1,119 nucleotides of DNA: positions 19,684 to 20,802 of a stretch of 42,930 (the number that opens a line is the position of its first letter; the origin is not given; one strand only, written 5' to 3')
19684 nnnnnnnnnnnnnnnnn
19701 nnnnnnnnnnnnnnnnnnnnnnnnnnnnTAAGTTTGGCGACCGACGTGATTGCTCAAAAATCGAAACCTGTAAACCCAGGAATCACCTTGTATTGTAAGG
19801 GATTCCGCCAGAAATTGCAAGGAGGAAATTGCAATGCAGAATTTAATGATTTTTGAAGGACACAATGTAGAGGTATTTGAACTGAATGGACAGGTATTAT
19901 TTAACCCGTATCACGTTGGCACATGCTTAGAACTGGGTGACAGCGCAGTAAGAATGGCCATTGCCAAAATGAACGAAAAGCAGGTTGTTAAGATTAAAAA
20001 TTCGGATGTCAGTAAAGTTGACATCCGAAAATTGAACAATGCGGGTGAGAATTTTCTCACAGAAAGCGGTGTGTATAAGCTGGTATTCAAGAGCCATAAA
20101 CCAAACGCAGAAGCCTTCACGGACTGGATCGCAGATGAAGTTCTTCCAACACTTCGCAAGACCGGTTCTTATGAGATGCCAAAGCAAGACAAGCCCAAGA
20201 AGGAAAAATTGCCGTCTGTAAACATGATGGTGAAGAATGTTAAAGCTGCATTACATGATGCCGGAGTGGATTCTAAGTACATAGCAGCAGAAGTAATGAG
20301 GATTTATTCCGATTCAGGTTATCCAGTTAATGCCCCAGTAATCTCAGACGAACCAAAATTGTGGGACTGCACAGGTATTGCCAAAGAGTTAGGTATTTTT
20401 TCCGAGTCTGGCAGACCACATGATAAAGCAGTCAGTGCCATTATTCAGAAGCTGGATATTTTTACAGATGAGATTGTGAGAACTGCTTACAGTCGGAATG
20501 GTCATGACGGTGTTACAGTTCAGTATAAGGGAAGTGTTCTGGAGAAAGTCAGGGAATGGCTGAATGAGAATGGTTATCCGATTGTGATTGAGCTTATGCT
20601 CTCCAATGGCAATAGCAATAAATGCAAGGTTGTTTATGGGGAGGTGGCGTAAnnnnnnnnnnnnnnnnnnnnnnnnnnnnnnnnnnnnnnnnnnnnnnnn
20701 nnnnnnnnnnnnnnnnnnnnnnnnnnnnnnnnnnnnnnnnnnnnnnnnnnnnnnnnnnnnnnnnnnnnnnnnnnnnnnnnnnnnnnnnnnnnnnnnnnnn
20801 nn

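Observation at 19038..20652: Second genetic switch resembling P22 immI: XRE regulator divergent from an Arc-like RHH gene and a Bro-N antirepressor, with perfect palindromic operators in the promoter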

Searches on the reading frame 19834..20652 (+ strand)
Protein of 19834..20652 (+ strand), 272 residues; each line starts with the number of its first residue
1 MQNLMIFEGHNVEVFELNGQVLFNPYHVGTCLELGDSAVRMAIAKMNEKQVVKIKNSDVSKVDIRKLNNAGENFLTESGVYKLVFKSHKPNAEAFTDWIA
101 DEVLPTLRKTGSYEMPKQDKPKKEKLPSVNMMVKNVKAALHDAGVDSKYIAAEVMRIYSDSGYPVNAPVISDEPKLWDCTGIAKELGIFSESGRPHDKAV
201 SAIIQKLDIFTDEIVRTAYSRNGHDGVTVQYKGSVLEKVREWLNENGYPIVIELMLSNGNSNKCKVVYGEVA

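Call 7: search_protein_families(library=pfam, max_evalue=0.01, proteins=[window:19834-20652:+])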
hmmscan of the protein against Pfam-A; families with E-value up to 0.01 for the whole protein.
window:19834-20652:+ (272 aa): 1 family
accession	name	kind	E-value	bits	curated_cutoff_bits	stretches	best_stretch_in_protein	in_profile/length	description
PF02498.22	Bro-N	-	4.7e-13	50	25.6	1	12-105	2-96/96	BRO family, N-terminal domain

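Call 8: search_protein_families(library=phrogs, max_evalue=0.001, proteins=[window:19834-20652:+])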
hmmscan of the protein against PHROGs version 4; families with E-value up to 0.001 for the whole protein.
window:19834-20652:+ (272 aa): 17 families
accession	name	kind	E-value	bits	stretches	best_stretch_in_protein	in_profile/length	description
phrog_2011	-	transcription regulation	9.9e-44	151.1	1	6-268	6-272/275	anti-repressor Ant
phrog_2899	-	transcription regulation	4.6e-35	122.5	1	1-148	4-150/263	anti-repressor Ant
phrog_463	-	transcription regulation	2.5e-31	110.1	1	1-137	2-134/250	anti-repressor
phrog_130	-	transcription regulation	2e-25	90.7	1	1-121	157-272/480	anti-repressor Ant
phrog_2593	-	transcription regulation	1.4e-23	85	1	6-120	26-140/255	anti-repressor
phrog_24129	-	unknown function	2.3e-23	82.6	1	3-52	4-53/53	-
phrog_1726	-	transcription regulation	8e-17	62.9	1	120-247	126-262/264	anti-repressor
phrog_25722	-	unknown function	2.3e-16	60.9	1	33-134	28-129/150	-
phrog_18071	-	unknown function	1.2e-14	55.6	1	124-252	9-136/150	-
phrog_4608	-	transcription regulation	1.3e-14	55.4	1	53-253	58-255/268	anti-repressor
phrog_5060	-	transcription regulation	1.9e-14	55.2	1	4-128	9-131/224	anti-repressor Ant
phrog_7940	-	unknown function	7.7e-12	46.3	1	1-137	1-131/252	-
phrog_245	-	transcription regulation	2.9e-10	41.2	1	7-137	46-165/319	anti-repressor Ant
phrog_9976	-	transcription regulation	4.8e-08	34.1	1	7-134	6-129/188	anti-repressor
phrog_26003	-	unknown function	1.7e-07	32.1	1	199-252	2-55/69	-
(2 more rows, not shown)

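Call 15: find_related_loci(query=window:19834-20652:+, collection=viral_contigs, flank=4000)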
Query window:19834-20652:+ (272 aa) in viral_contigs; peptide patterns used: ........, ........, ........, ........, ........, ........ (x = any residue, [..] = any of these).
89 stretches matched a pattern; 64 encode a relative of the query (tblastn E <= 1e-3); 63 distinct loci.
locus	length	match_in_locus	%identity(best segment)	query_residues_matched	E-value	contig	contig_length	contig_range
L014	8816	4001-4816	99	1-272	0e+0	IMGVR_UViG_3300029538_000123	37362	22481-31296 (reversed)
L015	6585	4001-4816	98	1-272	0e+0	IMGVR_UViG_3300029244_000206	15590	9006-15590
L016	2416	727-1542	97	1-272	0e+0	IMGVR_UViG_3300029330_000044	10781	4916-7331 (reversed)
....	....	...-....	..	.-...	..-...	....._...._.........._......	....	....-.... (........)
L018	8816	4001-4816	95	1-272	2e-171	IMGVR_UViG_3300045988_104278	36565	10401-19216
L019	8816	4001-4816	90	1-272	2e-170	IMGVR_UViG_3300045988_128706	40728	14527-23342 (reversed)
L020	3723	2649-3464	90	1-272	2e-177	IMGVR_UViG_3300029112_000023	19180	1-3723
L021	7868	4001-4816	93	1-272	3e-169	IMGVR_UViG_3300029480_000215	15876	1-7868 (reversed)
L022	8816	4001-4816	89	1-272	3e-167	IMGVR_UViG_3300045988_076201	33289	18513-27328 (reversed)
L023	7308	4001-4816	89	1-272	7e-166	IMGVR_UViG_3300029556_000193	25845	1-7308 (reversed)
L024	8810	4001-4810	87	1-272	1e-159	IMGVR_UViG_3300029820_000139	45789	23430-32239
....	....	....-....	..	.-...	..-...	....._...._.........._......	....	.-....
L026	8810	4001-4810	86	1-272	8e-158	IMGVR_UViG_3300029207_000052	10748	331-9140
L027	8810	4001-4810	86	1-272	2e-156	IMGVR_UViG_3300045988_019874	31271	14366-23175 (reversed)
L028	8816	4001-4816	86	1-272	2e-156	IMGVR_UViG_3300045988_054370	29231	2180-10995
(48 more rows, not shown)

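Call 26: search_protein_families(library=ncbifam, max_evalue=0.01, proteins=[window:19834-20652:+])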
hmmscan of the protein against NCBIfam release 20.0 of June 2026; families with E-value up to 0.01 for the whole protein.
window:19834-20652:+ (272 aa): 0 families

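Call 27: search_protein_families(library=padloc, max_evalue=0.01, proteins=[window:19834-20652:+])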
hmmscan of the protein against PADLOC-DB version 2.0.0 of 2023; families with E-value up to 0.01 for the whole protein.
window:19834-20652:+ (272 aa): 0 families

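Call 48: search_solved_structures(query=window:19834-20652:+, max_evalue=1)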
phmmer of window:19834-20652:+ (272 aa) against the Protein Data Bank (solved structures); distinct sequences matched with E-value up to 1: 0.

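Call 50: find_related_loci(query=window:19834-20652:+, collection=genome_contigs, flank=3000)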
Query window:19834-20652:+ (272 aa) in genome_contigs; peptide patterns used: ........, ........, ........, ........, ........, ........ (x = any residue, [..] = any of these).
82 stretches matched a pattern; 4 encode a relative of the query (tblastn E <= 1e-3); 4 distinct loci.
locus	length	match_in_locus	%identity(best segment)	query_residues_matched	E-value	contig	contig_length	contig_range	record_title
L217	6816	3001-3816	90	1-272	4e-171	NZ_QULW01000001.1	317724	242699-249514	Clostridium sp. OM02-18AC OM02-18AC.Scaf1, whole genome shotgun sequence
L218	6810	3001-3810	83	1-272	9e-154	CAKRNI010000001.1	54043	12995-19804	MAG: uncultured Lachnospiraceae bacterium isolate REFINED_METABAT215_TOP10_CONTIGS_1500_ASSEMBLY_K77_MERGED__Hadza_PheCh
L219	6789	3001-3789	51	1-269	5e-83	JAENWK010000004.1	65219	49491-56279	MAG: Eubacteriaceae bacterium isolate 5_8_m_bin14 k141_22325_length_65219_cov_95.4285, whole genome shotgun sequence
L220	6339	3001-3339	81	1-113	2e-60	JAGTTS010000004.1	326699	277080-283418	Clostridiaceae bacterium Marseille-Q3526 NODE_4_length_326699_cov_17.8952, whole genome shotgun sequence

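Call 58: search_protein_families(library=pfam, max_evalue=10, proteins=[window:19834-20652:+])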
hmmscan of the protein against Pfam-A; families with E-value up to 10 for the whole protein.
window:19834-20652:+ (272 aa): 3 families
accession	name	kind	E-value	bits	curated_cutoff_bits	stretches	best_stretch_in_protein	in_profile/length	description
PF02498.22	Bro-N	-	4.7e-13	50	25.6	1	12-105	2-96/96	BRO family, N-terminal domain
PF02486.25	Rep_trans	-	0.066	13.2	29.6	1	58-113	134-188/201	Replication initiation factor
PF06157.16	DUF973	-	0.18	11.4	26.4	1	197-268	245-308/309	Protein of unknown function (DUF973)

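Call 59: find_homologous_proteins(query=window:19834-20652:+, max_evalue=0.00001)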
Query window:19834-20652:+ (272 aa): 3617 proteins with E <= 0.00001 among 3997 candidates; the best 120 are listed.
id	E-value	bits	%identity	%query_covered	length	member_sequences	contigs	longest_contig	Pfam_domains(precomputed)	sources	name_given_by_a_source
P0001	7.6e-173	591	97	100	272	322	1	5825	PF02498.23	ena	-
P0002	4.5e-170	582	96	100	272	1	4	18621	PF02498.23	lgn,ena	-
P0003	2.3e-169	579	95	100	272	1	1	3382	PF02498.23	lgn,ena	-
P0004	5.8e-169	578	94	100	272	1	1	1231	PF02498.23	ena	-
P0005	3.0e-168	576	94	100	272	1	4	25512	PF02498.23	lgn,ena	-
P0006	3.9e-168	575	94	100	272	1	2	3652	PF02498.23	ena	-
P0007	7.1e-168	575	94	100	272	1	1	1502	PF02498.23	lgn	-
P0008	7.9e-168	574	94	100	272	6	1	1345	PF02498.23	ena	-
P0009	1.7e-166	570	94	100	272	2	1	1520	PF02498.23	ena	-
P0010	9.0e-165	564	94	98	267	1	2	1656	PF02498.23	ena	-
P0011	1.8e-164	563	92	100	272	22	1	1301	PF02498.23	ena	-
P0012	2.4e-163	560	91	100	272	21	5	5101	PF02498.23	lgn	-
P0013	1.4e-161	554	90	100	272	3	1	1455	PF02498.23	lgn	-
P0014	3.7e-160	549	90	100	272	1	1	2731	PF02498.23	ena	-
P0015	6.4e-160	549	88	100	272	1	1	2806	PF02498.23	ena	-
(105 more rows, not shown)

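Call 66: predict_structure(alignment_id=A2)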
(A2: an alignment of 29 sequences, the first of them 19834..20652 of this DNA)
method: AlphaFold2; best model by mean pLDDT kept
length: 272 residues; sequences in the alignment: 29
mean_pLDDT: 61.7   pTM: 0.40
mean pLDDT of the five models: 61.7, 54.2, 52.5, 52.1, 46.4
residues with pLDDT >= 90: 0; 70-90: 101; 50-70: 91; < 50: 80
segments of 3 or more residues with pLDDT < 50: 1-7, 87-121, 143-145, 164-173, 218-227, 269-272
pLDDT, mean of each block of 10 residues (from residue 1): 44 64 76 76 81 73 53 73 50 39 40 41 54 54 50 54 45 62 78 74 84 62 46 86 79 72 61 33
secondary structure, 60 per line:
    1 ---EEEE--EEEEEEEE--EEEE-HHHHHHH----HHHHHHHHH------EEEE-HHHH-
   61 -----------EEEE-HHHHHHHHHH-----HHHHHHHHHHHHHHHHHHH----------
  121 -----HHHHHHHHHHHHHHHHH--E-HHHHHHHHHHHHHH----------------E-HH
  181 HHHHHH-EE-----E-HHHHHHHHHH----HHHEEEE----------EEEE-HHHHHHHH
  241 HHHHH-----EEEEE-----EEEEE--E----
elements in order: E4-7 E10-17 E20-23 H25-31 H36-44 E51-54 H56-59 E72-75 H77-86 H92-110 H126-142 H147-160 H179-186 H197-206 E214-217 E228-231 H233-245 E251-255 E261-265

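Call 69: fold_search(model_id=the predicted structure, library=pdb)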
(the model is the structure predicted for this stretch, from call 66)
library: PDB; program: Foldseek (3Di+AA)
matches with E <= 10: 138; with E <= 0.001: 0
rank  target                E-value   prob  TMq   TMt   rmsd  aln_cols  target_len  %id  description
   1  4ye7_B                5.3e-02  0.98  0.24  0.55   9.1       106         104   14  N-terminal domain of Orf22, a Cydia pomonella granulovirus envelope protein (released 2016-03-09)
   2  4ye7_A                1.1e-01  0.95  0.24  0.53   8.2       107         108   14  N-terminal domain of Orf22, a Cydia pomonella granulovirus envelope protein (released 2016-03-09)
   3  3eq5_J                3.5e-01  0.87  0.25  0.57   4.3        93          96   12  Crystal structure of fragment 137 to 238 of the human Ski-like protein (released 2009-01-27)
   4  8u0g_B                4.0e-01  0.12  0.22  0.25  16.7       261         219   10  Full-length dimer of DNA-Damage Response Protein C from Deinococcus radiodurans - Crystal form xMJ7124 (released 2023-09-06)
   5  3eq5_I                4.5e-01  0.85  0.24  0.59   4.4        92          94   12  Crystal structure of fragment 137 to 238 of the human Ski-like protein (released 2009-01-27)
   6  1bm8                  4.8e-01  0.41  0.17  0.39   9.5        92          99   11  DNA-BINDING DOMAIN OF MBP1 (released 1999-03-02)
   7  7y8r_M                5.1e-01  0.18  0.19  0.15  17.7       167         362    8  The nucleosome-bound human PBAF complex (released 2022-12-07)
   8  3eq5_D                6.4e-01  0.72  0.23  0.53   4.2        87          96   11  Crystal structure of fragment 137 to 238 of the human Ski-like protein (released 2009-01-27)
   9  3eq5_H                8.2e-01  0.54  0.22  0.50   4.6        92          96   10  Crystal structure of fragment 137 to 238 of the human Ski-like protein (released 2009-01-27)
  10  8hmz_B                1.3e+00  0.02  0.11  0.11  27.0       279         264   11  Cryo-EM structure of the human post-catalytic TSEN/pre-tRNA complex (released 2023-04-19)
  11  9l5s_V                1.4e+00  0.28  0.12  0.39  32.6        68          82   20  Cryo-EM structure of the thermophile spliceosome (state B*Q1) (released 2025-03-12)
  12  3r0a_A                1.8e+00  0.07  0.14  0.28  16.7       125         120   18  Possible transcriptional regulator from Methanosarcina mazei Go1 (gi 21227196) (released 2011-03-23)
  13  2zyz_A                1.9e+00  0.08  0.10  0.24  17.2        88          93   14  Pyrobaculum aerophilum splicing endonuclease (released 2009-06-23)
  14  9e7f_3                1.9e+00  0.02  0.09  0.08  14.9       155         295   11  Cryo-EM structure of the Pyrobaculum calidifontis 70S ribosome in complex with Dri (released 2024-11-20)
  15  9tvu_w                1.9e+00  0.01  0.08  0.07  27.6       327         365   13  Structure of the Chlamydomonas reinhardtii chlororibosome (released 2026-02-18)
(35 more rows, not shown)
